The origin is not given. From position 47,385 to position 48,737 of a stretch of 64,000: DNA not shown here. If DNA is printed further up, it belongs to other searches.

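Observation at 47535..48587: The Mo-hydroxylase FAD subunit carries a Cys loop whose spacing matches the extra [4Fe-4S] site of 4-hydroxybenzoyl-CoA reductase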

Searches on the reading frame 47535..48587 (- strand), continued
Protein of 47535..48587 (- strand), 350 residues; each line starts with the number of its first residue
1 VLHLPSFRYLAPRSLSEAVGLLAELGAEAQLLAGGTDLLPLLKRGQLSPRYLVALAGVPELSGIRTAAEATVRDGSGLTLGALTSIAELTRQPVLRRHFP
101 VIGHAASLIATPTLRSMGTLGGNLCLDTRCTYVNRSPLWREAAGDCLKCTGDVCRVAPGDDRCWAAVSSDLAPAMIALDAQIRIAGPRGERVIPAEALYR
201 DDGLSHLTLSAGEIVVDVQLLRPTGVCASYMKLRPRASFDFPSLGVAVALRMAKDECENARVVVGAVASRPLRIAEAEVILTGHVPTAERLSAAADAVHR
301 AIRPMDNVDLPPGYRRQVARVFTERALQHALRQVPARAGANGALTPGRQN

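Call 30: search_protein_families(library=ncbifam, proteins=[L012:12171-13193:+, L012:13190-14329:+, L012:14331-15116:+, L012:15135-16400:+, L012:16414-17712:+, L012:17723-18544:+, L012:18541-19416:+, L012:7629-10004:+, L012:10001-11062:+, L012:7111-7632:+], max_evalue=1e-10)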
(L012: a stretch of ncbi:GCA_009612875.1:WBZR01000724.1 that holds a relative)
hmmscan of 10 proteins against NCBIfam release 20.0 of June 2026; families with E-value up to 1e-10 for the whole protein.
L012:12171-13193:+ (340 aa): 20 families
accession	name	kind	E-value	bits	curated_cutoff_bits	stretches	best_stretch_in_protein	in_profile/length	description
TIGR03201.1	dearomat_had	equivalog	1.8e-73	247.7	338.65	1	7-337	5-346/349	6-hydroxycyclohex-1-ene-1-carbonyl-CoA dehydrogenase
NF041097.1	keto_inos_dh_IolM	equivalog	1.7e-62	211.3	450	1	13-333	40-383/389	scyllo-inosose 3-dehydrogenase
TIGR03451.1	mycoS_dep_FDH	equivalog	3.3e-53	180.8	512.9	2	150-338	163-357/358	S-(hydroxymethyl)mycothiol dehydrogenase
NF003808.0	PRK05396.1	equivalog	3.9e-53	180.5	380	1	9-336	9-337/341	L-threonine 3-dehydrogenase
TIGR00692.1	tdh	equivalog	2e-52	178.3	458.35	1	13-337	11-338/340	L-threonine 3-dehydrogenase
TIGR03989.1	Rxyl_3153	subfamily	1e-50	173.1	440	1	3-337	4-368/370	NDMA-dependent alcohol dehydrogenase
NF010344.0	PRK13771.1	subfamily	1.6e-50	172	349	1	1-337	1-330/334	putative alcohol dehydrogenase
NF006940.0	PRK09422.1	equivalog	2e-50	171.6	344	1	16-331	15-326/338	alcohol dehydrogenase AdhP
NF007489.0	PRK10083.1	equivalog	3e-50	171.1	376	1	3-327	3-323/339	Zn-dependent oxidoreductase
TIGR02818.1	adh_III_F_hyde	equivalog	4.1e-49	167.6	543.95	2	118-337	140-366/368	S-(hydroxymethyl)glutathione dehydrogenase/class III alcohol dehydrogenase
NF041172.1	AcrlCoa_red_Thmprot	equivalog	6.8e-46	156.7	500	1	1-336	1-330/334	acryloyl-CoA reductase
NF007375.0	PRK09880.1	equivalog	1.6e-42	145.5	469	1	27-326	29-329/344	L-idonate 5-dehydrogenase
NF047908.1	AldhRedAhr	equivalog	1.1e-39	136.2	470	1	9-337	12-332/335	NADPH-dependent aldehyde reductase Ahr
TIGR02822.1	adh_fam_2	subfamily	1.1e-37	129.8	283.5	1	12-331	14-321/329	zinc-binding alcohol dehydrogenase family protein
NF007642.0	PRK10309.1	equivalog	1.1e-34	120.2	550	1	13-294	12-295/347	galactitol-1-phosphate 5-dehydrogenase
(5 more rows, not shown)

L012:13190-14329:+ (379 aa): 65 families (the best 25 are shown)
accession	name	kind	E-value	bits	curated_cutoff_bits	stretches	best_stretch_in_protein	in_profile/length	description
TIGR03200.1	dearomat_oah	equivalog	3.6e-63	213.8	464.45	1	47-229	39-221/360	6-oxocyclohex-1-ene-1-carbonyl-CoA hydratase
NF005637.0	PRK07396.1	equivalog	4e-45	154.3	380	1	34-226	11-201/273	1,4-dihydroxy-2-naphthoyl-CoA synthase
TIGR03210.1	badI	equivalog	4.8e-45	153.9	467.6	1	35-220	1-182/256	2-ketocyclohexanecarboxyl-CoA hydrolase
TIGR01929.1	menB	equivalog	3e-43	148.2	342.7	1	35-231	1-196/259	1,4-dihydroxy-2-naphthoyl-CoA synthase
NF004840.0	PRK06190.1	equivalog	2.8e-39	135.3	253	1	38-220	6-184/260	enoyl-CoA hydratase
NF042430.2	EnCoAhydt_DpgD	equivalog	1.4e-38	132.8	400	1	40-221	1-184/258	enoyl-CoA-hydratase DpgD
NF005802.0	PRK07657.1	equivalog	5.2e-37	127.8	363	1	44-228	12-193/260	enoyl-CoA hydratase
NF006008.0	PRK08139.1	equivalog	1.4e-34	119.9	313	1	40-227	15-198/266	enoyl-CoA hydratase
NF004475.0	PRK05809.1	subfamily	2.2e-34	119.2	394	1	35-219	3-184/260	short-chain-enoyl-CoA hydratase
NF004634.0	PRK05980.1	equivalog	4.6e-33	114.7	375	1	38-220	5-188/263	crotonase/enoyl-CoA hydratase family protein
NF004795.0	PRK06143.1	subfamily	8.5e-33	114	283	1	44-220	17-189/260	enoyl-CoA hydratase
NF051848.1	EnCoAHydtEchA19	equivalog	1.3e-32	113.4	400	1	45-224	9-187/258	enoyl-CoA hydratase EchA19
NF005803.0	PRK07658.1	equivalog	1.9e-32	112.7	313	1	40-220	6-182/257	enoyl-CoA hydratase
NF004796.0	PRK06144.1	subfamily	4.9e-32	111.4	272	1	37-221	9-192/262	enoyl-CoA hydratase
NF046063.1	oxepin_alt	equivalog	6.2e-32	111.1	300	1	42-220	6-183/254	oxepin-CoA hydrolase, alternative type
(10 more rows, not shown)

L012:14331-15116:+ (261 aa): 67 families (the best 25 are shown)
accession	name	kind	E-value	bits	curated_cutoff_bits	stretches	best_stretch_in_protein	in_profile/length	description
TIGR03189.1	dienoyl_CoA_hyt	equivalog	6.2e-51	173.1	292.5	1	10-261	4-251/251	cyclohexa-1,5-dienecarbonyl-CoA hydratase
NF004517.0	PRK05862.1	equivalog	3.5e-43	148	396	1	15-260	12-256/257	enoyl-CoA hydratase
NF007239.0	PRK09674.1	equivalog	3.5e-42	144.7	371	1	13-259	10-255/257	2,3-dehydroadipyl-CoA hydratase PaaF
NF051848.1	EnCoAHydtEchA19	equivalog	5.6e-41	140.8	400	1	20-261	13-258/258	enoyl-CoA hydratase EchA19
NF006008.0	PRK08139.1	equivalog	1.2e-39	136.5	313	1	11-260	15-265/266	enoyl-CoA hydratase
NF006007.0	PRK08138.1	subfamily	1.3e-36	126.3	355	1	11-259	12-259/261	enoyl-CoA hydratase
NF004475.0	PRK05809.1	subfamily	3.6e-36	125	394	1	14-260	11-259/260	short-chain-enoyl-CoA hydratase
NF004796.0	PRK06144.1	subfamily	6.5e-35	120.9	272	1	14-259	15-260/262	enoyl-CoA hydratase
NF004634.0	PRK05980.1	equivalog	4.2e-33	114.8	375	1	15-257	11-259/263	crotonase/enoyl-CoA hydratase family protein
NF042430.2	EnCoAhydt_DpgD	equivalog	4.5e-33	114.8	400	1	14-260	4-257/258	enoyl-CoA-hydratase DpgD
NF004781.0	PRK06127.1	subfamily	1.3e-32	113.6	291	1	14-258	18-266/269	enoyl-CoA hydratase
NF006566.0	PRK09076.1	subfamily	6e-32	111.3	286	1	14-260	12-259/260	enoyl-CoA hydratase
NF006100.0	PRK08252.1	subfamily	6.1e-32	111.2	282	1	17-259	13-252/254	crotonase/enoyl-CoA hydratase family protein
NF005803.0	PRK07658.1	equivalog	1.2e-31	110.1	313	1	14-260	9-256/257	enoyl-CoA hydratase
NF004795.0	PRK06143.1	subfamily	1.3e-31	110.1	283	1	23-214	26-219/260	enoyl-CoA hydratase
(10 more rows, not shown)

L012:15135-16400:+ (421 aa): 4 families
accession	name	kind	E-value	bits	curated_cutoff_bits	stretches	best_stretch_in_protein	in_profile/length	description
TIGR02263.1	benz_CoA_red_C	equivalog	1.3e-73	248.2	421.15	1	47-415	2-378/380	benzoyl-CoA reductase subunit C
NF052456.1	HyiscapDhHadC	equivalog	1.4e-48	165.7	700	1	48-416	3-371/372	(R)-2-hydroxyisocaproyl-CoA dehydratase subunit beta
TIGR03190.1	benz_CoA_bzdN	equivalog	2.9e-31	108.6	453.8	1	67-417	20-371/377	benzoyl-CoA reductase, bzd-type, subunit N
NF040772.1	double_cubane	equivalog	4.2e-30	105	350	1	63-417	10-372/372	double-cubane-cluster-containing anaerobic reductase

L012:16414-17712:+ (432 aa): 4 families
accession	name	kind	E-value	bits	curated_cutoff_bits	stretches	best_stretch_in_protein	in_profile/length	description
TIGR02260.1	benz_CoA_red_B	equivalog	1.2e-58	198.8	486.55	1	24-419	17-411/413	benzoyl-CoA reductase subunit B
NF052455.1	HyiscapDhHadB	equivalog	4.3e-40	137.6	750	1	21-423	11-396/398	(R)-2-hydroxyisocaproyl-CoA dehydratase subunit alpha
TIGR03191.1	benz_CoA_bzdO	equivalog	1.1e-30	107.3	448.6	1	72-305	68-291/430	benzoyl-CoA reductase, bzd-type, subunit O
NF040772.1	double_cubane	equivalog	6.7e-16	58.3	350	1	162-421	119-372/372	double-cubane-cluster-containing anaerobic reductase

L012:17723-18544:+ (273 aa): 5 families
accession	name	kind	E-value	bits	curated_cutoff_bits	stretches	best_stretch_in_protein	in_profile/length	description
TIGR00241.1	CoA_E_activ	domain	8.4e-76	254.8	125.4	1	4-253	1-247/248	acyl-CoA dehydratase activase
TIGR02259.1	benz_CoA_red_A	equivalog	1.8e-58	198.4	578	1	61-255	231-432/432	benzoyl-CoA reductase subunit A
TIGR03192.1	benz_CoA_bzdQ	equivalog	6.7e-57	193.2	380.2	1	5-256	34-287/293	benzoyl-CoA reductase, bzd-type, subunit Q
TIGR02261.1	benz_CoA_red_D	equivalog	7e-39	133.6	312.85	1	3-254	1-261/262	benzoyl-CoA reductase subunit D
TIGR03286.1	methan_mark_15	hypoth_equivalog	1.2e-35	123.3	455.75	1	5-255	146-401/404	methanogenesis marker 15 protein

L012:18541-19416:+ (291 aa): 5 families
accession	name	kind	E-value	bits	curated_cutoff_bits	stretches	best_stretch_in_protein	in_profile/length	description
TIGR00241.1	CoA_E_activ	domain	1.6e-63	214.5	125.4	1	4-255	2-248/248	acyl-CoA dehydratase activase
TIGR02261.1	benz_CoA_red_D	equivalog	5.9e-43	146.9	312.85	1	3-254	2-260/262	benzoyl-CoA reductase subunit D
TIGR03192.1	benz_CoA_bzdQ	equivalog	4.8e-42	144.4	380.2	1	4-256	34-286/293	benzoyl-CoA reductase, bzd-type, subunit Q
TIGR02259.1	benz_CoA_red_A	equivalog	4.7e-38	131.1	578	1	58-253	229-429/432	benzoyl-CoA reductase subunit A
TIGR03286.1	methan_mark_15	hypoth_equivalog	1.4e-31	109.9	455.75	1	4-256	146-401/404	methanogenesis marker 15 protein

L012:7629-10004:+ (791 aa): 13 families
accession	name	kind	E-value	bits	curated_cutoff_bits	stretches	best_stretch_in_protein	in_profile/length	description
TIGR03194.1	4hydrxCoA_A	equivalog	2.6e-261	869.3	994.55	1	12-755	1-746/746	4-hydroxybenzoyl-CoA reductase subunit alpha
NF043082.1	XdhA_XDHase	equivalog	1.2e-169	565.9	780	1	8-758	1-755/758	xanthine dehydrogenase subunit XdhA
NF007426.0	PRK09970.1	equivalog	7.9e-166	553.3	916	1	6-757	4-757/761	xanthine dehydrogenase molybdenum-binding subunit XdhA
TIGR03196.1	pucD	equivalog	2.8e-132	442.6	783.65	1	12-751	7-754/763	xanthine dehydrogenase subunit D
NF041018.1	glyceraldDH_alpha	equivalog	3.9e-112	376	790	1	8-751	3-740/741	glyceraldehyde dehydrogenase subunit alpha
TIGR03311.1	Se_dep_XDH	equivalog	5.1e-103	345.7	830.45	2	7-542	161-680/848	selenium-dependent xanthine dehydrogenase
NF040766.1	CODH_aero_grp5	exception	2.9e-99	333.3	950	2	7-574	4-587/785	aerobic carbon-monoxide dehydrogenase large subunit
TIGR03313.1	Se_sel_red_Mo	hypoth_equivalog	1.3e-88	297.8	1101.9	2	151-756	351-950/951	molybdopterin-dependent oxidoreductase Mo/Fe-S-binding subunit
NF045668.1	pterin_aldehy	equivalog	8.8e-88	295.4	1100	2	7-536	174-714/905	molybdopterin-dependent aldehyde oxidoreductase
TIGR02965.1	xanthine_xdhB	equivalog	2.8e-87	293.7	849.5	1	16-756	9-755/758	xanthine dehydrogenase molybdopterin binding subunit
NF041671.1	peri_hyde_PaoC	equivalog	1.8e-82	277.9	1180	1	5-757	15-733/735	aldehyde oxidoreductase molybdenum-binding subunit PaoC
TIGR02416.1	CO_dehy_Mo_lg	equivalog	1.9e-80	271.1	991.15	1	21-751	6-767/770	aerobic carbon-monoxide dehydrogenase large subunit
TIGR02969.1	mam_aldehyde_ox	subfamily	1.2e-44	152.3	1912.3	1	8-534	576-1096/1330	aldehyde oxidase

L012:10001-11062:+ (353 aa): 6 families
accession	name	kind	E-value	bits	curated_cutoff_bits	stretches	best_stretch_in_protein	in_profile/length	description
TIGR03195.1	4hydrxCoA_B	equivalog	6.1e-75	252.3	404.55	2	92-341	66-315/321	4-hydroxybenzoyl-CoA reductase subunit beta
NF043083.1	XdhB_XDHase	equivalog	1.5e-45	155.6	310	1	175-346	112-284/289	xanthine dehydrogenase subunit XdhB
NF041019.1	glyceraldDH_beta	equivalog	1.3e-42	145.9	350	1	175-344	112-279/280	glyceraldehyde dehydrogenase subunit beta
NF007427.0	PRK09971.1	equivalog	7e-41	140.3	287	1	175-346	112-284/292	xanthine dehydrogenase FAD-binding subunit XdhB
TIGR02963.1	xanthine_xdhA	equivalog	4.4e-27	94.8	467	1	182-341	304-464/468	xanthine dehydrogenase small subunit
TIGR03199.1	pucC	equivalog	1.6e-12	47.3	306.05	1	14-143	1-109/264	xanthine dehydrogenase subunit C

L012:7111-7632:+ (173 aa): 10 families
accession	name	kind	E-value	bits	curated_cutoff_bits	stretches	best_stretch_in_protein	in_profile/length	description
TIGR03193.1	4hydroxCoAred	equivalog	4.7e-54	182.3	257.8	1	11-157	2-148/148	4-hydroxybenzoyl-CoA reductase subunit gamma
NF041020.1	glyceraldDH_gamma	equivalog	3.4e-53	179.6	290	1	8-158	10-160/164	glyceraldehyde dehydrogenase subunit gamma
NF043084.2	XdhC_XDHase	equivalog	1.6e-50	170.5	217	1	10-155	2-148/151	xanthine dehydrogenase subunit XdhC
TIGR03198.1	pucE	equivalog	8.6e-48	161.6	254.3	1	10-156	3-148/151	xanthine dehydrogenase subunit E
NF045668.1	pterin_aldehy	equivalog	9.6e-45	153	1100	1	12-158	4-153/905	molybdopterin-dependent aldehyde oxidoreductase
TIGR03311.1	Se_dep_XDH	equivalog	2.2e-44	151.7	830.45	1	13-158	3-145/848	selenium-dependent xanthine dehydrogenase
TIGR02963.1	xanthine_xdhA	equivalog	1.3e-42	146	467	1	15-158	5-159/468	xanthine dehydrogenase small subunit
NF008514.0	PRK11433.1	equivalog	2.3e-41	141.7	322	1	8-158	50-215/218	aldehyde dehydrogenase iron-sulfur subunit PaoA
NF007387.0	PRK09908.1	equivalog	6e-39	133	212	1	6-155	4-154/159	xanthine dehydrogenase iron sulfur-binding subunit XdhC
TIGR02969.1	mam_aldehyde_ox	subfamily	1.8e-31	108.6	1912.3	1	13-154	5-158/1330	aldehyde oxidase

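Call 39: find_encoding_contigs(protein=P0082, flank=8000, max_places=1)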
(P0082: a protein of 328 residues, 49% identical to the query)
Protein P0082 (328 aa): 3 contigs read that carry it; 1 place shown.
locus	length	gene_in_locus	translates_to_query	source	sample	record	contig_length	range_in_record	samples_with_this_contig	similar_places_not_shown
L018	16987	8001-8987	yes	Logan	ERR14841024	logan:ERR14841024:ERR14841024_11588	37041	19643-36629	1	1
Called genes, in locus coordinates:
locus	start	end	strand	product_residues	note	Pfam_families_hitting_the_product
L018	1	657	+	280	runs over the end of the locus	PF01149:Fapy_DNA_glyco, PF06831:H2TH, PF06827:zf-FPG_IleRS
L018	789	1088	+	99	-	-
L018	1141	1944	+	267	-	PF01061:ABC2_membrane, PF12698:ABC2_membrane_3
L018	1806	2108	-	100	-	-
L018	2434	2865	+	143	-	PF04238:DUF420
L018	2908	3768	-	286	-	PF11604:CusF_Ec, PF02630:SCO1-SenC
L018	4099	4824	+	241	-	PF00440:TetR_N, PF17932:TetR_C_24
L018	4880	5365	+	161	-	PF00111:Fer2, PF13085:Fer2_3 (faint), PF01799:Fer2_2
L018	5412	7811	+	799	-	PF01315:Ald_Xan_dh_C, PF02738:MoCoBD_1, PF20256:MoCoBD_2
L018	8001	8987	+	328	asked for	PF00941:FAD_binding_5, PF03450:CO_deh_flav_C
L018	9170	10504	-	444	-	PF13660:DUF4147, PF05161:MOFRL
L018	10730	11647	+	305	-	PF03631:Virul_fac_BrkB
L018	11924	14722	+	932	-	PF00330:Aconitase, PF00694:Aconitase_C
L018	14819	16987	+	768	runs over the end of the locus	PF19838:LptD_2 (faint), PF04453:LptD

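Call 40: find_encoding_contigs(protein=P0117, flank=8000, max_places=1)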
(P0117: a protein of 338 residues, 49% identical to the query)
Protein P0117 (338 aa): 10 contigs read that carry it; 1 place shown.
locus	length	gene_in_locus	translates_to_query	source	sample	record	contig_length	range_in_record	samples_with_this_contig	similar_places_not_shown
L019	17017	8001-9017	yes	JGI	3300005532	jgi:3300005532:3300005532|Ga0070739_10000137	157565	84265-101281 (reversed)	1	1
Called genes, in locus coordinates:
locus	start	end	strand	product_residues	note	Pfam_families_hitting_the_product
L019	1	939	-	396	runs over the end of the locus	PF13433:Peripla_BP_5, PF13458:Peripla_BP_6, PF01094:ANF_receptor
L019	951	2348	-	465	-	PF02754:CCG (weak)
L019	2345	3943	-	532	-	PF01565:FAD_binding_4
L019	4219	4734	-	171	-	PF12867:DinB_2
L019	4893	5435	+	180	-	PF00111:Fer2, PF13085:Fer2_3 (weak), PF01799:Fer2_2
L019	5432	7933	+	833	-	PF01315:Ald_Xan_dh_C, PF02738:MoCoBD_1, PF20256:MoCoBD_2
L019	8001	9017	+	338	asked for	PF00941:FAD_binding_5, PF03450:CO_deh_flav_C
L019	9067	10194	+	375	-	PF00478:IMPDH, PF03060:NMO, PF01070:FMN_dh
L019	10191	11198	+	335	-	PF00676:E1_dh, PF02775:TPP_enzyme_C (faint), PF13292:DXP_synthase_N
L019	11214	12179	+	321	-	PF02779:Transket_pyr, PF02780:Transketolase_C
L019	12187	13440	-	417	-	PF07690:MFS_1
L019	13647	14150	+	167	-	PF06240:COXG, PF10604:Polyketide_cyc2, PF03364:Polyketide_cyc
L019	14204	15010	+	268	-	PF00005:ABC_tran, PF13304:AAA_21 (faint)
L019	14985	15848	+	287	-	PF00528:BPD_transp_1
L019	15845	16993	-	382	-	PF00672:HAMP, PF00512:HisKA, PF02518:HATPase_c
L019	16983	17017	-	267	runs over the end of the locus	PF00072:Response_reg, PF00486:Trans_reg_C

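Call 41: find_encoding_contigs(protein=P0027, flank=8000, max_places=1)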
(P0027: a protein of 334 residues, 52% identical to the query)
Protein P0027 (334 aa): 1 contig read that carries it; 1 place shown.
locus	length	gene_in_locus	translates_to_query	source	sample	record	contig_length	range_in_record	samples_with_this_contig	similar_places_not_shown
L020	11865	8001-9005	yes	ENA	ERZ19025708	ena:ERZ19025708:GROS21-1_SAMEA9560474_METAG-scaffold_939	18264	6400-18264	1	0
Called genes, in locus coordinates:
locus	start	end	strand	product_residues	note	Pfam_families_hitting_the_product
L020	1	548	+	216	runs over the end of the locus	PF10609:ParA (weak), PF13614:AAA_31 (faint)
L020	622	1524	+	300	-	PF00483:NTP_transferase, PF12804:NTP_transf_3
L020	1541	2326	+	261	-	-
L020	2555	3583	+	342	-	PF01073:3Beta_HSD, PF01370:Epimerase, PF02719:Polysacc_synt_2, PF04321:RmlD_sub_bind, PF07993:NAD_binding_4, PF13460:NAD_binding_10 (weak), PF16363:GDP_Man_Dehyd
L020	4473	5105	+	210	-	PF01947:Rv2949c-like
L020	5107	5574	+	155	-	PF00111:Fer2, PF01799:Fer2_2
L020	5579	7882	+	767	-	-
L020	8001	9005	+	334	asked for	PF00941:FAD_binding_5, PF03450:CO_deh_flav_C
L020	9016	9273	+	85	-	-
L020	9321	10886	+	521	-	PF00501:AMP-binding, PF13193:AMP-binding_C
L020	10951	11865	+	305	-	?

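Call 53: predict_structure(alignment_id=A2)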
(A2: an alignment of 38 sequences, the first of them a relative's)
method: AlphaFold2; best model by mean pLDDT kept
length: 350 residues; sequences in the alignment: 38
mean_pLDDT: 84.1   pTM: 0.86
mean pLDDT of the five models: 84.1, 81.6, 80.9, 79.7, 77.2
residues with pLDDT >= 90: 193; 70-90: 77; 50-70: 62; < 50: 18
segments of 3 or more residues with pLDDT < 50: 147-159
pLDDT, mean of each block of 10 residues (from residue 1): 85 98 94 77 83 95 86 74 95 94 93 89 71 58 50 43 70 96 97 94 79 94 93 76 89 96 91 97 98 98 73 89 98 77 53
secondary structure, 60 per line:
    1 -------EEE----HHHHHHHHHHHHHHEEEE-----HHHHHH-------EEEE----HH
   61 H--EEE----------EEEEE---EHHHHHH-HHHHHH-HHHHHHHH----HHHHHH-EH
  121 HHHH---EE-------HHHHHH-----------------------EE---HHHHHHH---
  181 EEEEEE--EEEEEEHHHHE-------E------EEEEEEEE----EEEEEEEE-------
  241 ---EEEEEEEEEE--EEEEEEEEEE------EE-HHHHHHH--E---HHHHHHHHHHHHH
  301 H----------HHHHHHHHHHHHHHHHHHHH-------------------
elements in order: E8-10 H15-28 E29-32 H38-43 E51-54 E64-66 E77-81 H86-91 H93-98 H100-107 H112-117 H120-124 H137-142 H171-177 E181-186 E189-194 H195-198 E214-221 E226-233 E244-253 E256-265 H275-281 H288-301 H312-331

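Call 57: fold_search(model_id=the predicted structure, library=pdb)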
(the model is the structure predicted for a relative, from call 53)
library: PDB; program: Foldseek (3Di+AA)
matches with E <= 10: 356; with E <= 0.001: 83
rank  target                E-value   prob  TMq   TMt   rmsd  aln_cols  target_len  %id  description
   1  1rm6_B                8.1e-35  1.00  0.86  0.93   2.2       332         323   36  Structure of 4-hydroxybenzoyl-CoA reductase from Thauera aromatica (released 2004-12-21)
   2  1ffu_C                8.4e-30  1.00  0.76  0.92   2.1       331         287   29  CARBON MONOXIDE DEHYDROGENASE FROM HYDROGENOPHAGA PSEUDOFLAVA WHICH LACKS THE MO-PYRANOPTERIN MOIETY OF THE MOLYBDENUM (released 2000-09-15)
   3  1ffv_C                1.8e-29  1.00  0.76  0.92   2.1       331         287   29  CARBON MONOXIDE DEHYDROGENASE FROM HYDROGENOPHAGA PSEUDOFLAVA (released 2000-09-15)
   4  1n60_C                1.8e-28  1.00  0.74  0.89   3.7       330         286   28  Crystal Structure of the Cu,Mo-CO Dehydrogenase (CODH); Cyanide-inactivated Form (released 2002-12-18)
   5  1n61_C                4.9e-28  1.00  0.73  0.89   3.7       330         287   28  Crystal Structure of the Cu,Mo-CO Dehydrogenase (CODH); Dithionite reduced state (released 2002-12-18)
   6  1zxi_F                1.6e-27  1.00  0.75  0.91   2.2       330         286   28  Reconstituted CO dehydrogenase from Oligotropha carboxidovorans (released 2005-10-11)
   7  1zxi_C                5.3e-27  1.00  0.75  0.90   2.3       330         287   28  Reconstituted CO dehydrogenase from Oligotropha carboxidovorans (released 2005-10-11)
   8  4zoh_B                3.5e-26  1.00  0.72  0.91   2.3       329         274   28  Crystal structure of glyceraldehyde oxidoreductase (released 2016-02-03)
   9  1t3q_C                1.3e-25  1.00  0.74  0.90   2.5       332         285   24  Crystal structure of quinoline 2-Oxidoreductase from Pseudomonas Putida 86 (released 2004-09-14)
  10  5y6q_B                4.2e-25  1.00  0.80  0.85   2.7       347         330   26  Crystal structure of an aldehyde oxidase from Methylobacillus sp. KY4400 (released 2018-01-24)
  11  7dqx_E                8.7e-25  1.00  0.74  0.88   2.3       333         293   29  Crystal structure of xanthine dehydrogenase family protein (released 2022-01-26)
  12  7dqx_B                8.8e-24  1.00  0.74  0.90   2.3       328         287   28  Crystal structure of xanthine dehydrogenase family protein (released 2022-01-26)
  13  3hrd_G                1.4e-23  1.00  0.74  0.88   3.2       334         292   24  Crystal structure of nicotinate dehydrogenase (released 2009-06-30)
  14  8uem_B                3.3e-23  1.00  0.74  0.88   2.6       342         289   25  The CryoEM structure of the high affinity Carbon monoxide dehydrogenase from Mycobacterium smegmatis (released 2024-10-16)
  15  5g5g_B                6.5e-23  1.00  0.74  0.81   3.5       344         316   27  Escherichia coli Periplasmic Aldehyde Oxidase (released 2016-09-28)
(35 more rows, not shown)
